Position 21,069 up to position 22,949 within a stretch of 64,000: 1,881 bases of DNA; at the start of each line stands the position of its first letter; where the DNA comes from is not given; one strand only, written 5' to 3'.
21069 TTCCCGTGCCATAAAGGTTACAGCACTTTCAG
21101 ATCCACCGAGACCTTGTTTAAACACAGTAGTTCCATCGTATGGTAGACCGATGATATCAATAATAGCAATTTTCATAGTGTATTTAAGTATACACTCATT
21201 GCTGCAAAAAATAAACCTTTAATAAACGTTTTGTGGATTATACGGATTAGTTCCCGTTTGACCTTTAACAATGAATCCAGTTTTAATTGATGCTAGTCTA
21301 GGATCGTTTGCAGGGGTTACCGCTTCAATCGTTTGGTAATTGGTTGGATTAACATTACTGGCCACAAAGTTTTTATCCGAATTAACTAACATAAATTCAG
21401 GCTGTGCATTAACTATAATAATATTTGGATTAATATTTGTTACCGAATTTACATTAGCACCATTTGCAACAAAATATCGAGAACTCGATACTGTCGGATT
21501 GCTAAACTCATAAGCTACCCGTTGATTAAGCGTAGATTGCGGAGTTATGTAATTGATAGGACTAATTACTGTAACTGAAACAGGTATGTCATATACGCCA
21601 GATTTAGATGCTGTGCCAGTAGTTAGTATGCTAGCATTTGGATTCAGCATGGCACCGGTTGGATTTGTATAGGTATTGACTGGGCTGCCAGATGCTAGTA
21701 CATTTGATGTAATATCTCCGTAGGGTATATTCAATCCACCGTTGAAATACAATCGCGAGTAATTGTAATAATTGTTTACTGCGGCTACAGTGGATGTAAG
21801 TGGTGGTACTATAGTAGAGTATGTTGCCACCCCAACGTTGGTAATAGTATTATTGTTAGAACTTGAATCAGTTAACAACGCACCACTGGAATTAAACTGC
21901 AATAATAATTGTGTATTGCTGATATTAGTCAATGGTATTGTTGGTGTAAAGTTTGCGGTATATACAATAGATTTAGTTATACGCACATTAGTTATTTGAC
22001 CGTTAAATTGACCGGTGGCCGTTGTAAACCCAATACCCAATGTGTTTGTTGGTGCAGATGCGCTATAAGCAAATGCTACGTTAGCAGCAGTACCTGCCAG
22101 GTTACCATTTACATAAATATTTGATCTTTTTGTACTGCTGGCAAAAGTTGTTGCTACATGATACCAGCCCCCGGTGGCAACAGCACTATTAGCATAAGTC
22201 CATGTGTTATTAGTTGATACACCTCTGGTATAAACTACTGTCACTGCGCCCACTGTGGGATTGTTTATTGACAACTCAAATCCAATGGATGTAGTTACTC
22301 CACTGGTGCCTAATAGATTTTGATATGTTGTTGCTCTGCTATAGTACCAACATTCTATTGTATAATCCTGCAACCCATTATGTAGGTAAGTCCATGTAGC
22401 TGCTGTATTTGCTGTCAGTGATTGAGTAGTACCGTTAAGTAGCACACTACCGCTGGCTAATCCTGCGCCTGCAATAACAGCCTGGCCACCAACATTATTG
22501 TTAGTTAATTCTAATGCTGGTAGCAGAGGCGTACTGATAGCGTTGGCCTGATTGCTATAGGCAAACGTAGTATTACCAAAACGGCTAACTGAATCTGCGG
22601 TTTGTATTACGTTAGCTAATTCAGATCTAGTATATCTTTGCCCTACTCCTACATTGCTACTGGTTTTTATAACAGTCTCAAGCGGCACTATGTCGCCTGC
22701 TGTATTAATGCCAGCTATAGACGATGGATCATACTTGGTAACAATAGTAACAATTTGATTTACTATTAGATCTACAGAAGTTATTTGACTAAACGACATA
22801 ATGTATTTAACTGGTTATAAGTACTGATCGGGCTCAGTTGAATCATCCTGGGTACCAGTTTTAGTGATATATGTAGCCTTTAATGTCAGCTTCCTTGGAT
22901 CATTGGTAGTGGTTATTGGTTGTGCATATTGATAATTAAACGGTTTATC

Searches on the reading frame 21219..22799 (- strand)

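Call 13: search_protein_families(library=pfam, proteins=[window:21219-22799:-], max_evalue=0.001)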
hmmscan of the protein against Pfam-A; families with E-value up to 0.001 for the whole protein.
window:21219-22799:- (526 aa): 1 family
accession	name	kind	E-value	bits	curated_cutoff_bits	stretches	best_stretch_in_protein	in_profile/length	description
PF13385.13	Laminin_G_3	-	1.1e-12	48.8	27.6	1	140-275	13-141/151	Concanavalin A-like lectin/glucanases superfamily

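Call 59: search_protein_families(library=phrogs, proteins=[window:21219-22799:-], max_evalue=0.00001)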
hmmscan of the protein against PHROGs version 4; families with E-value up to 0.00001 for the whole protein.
window:21219-22799:- (526 aa): 1 family
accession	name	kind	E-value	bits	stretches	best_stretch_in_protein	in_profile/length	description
phrog_3545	-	unknown function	2e-12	47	1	113-287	789-972/1115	-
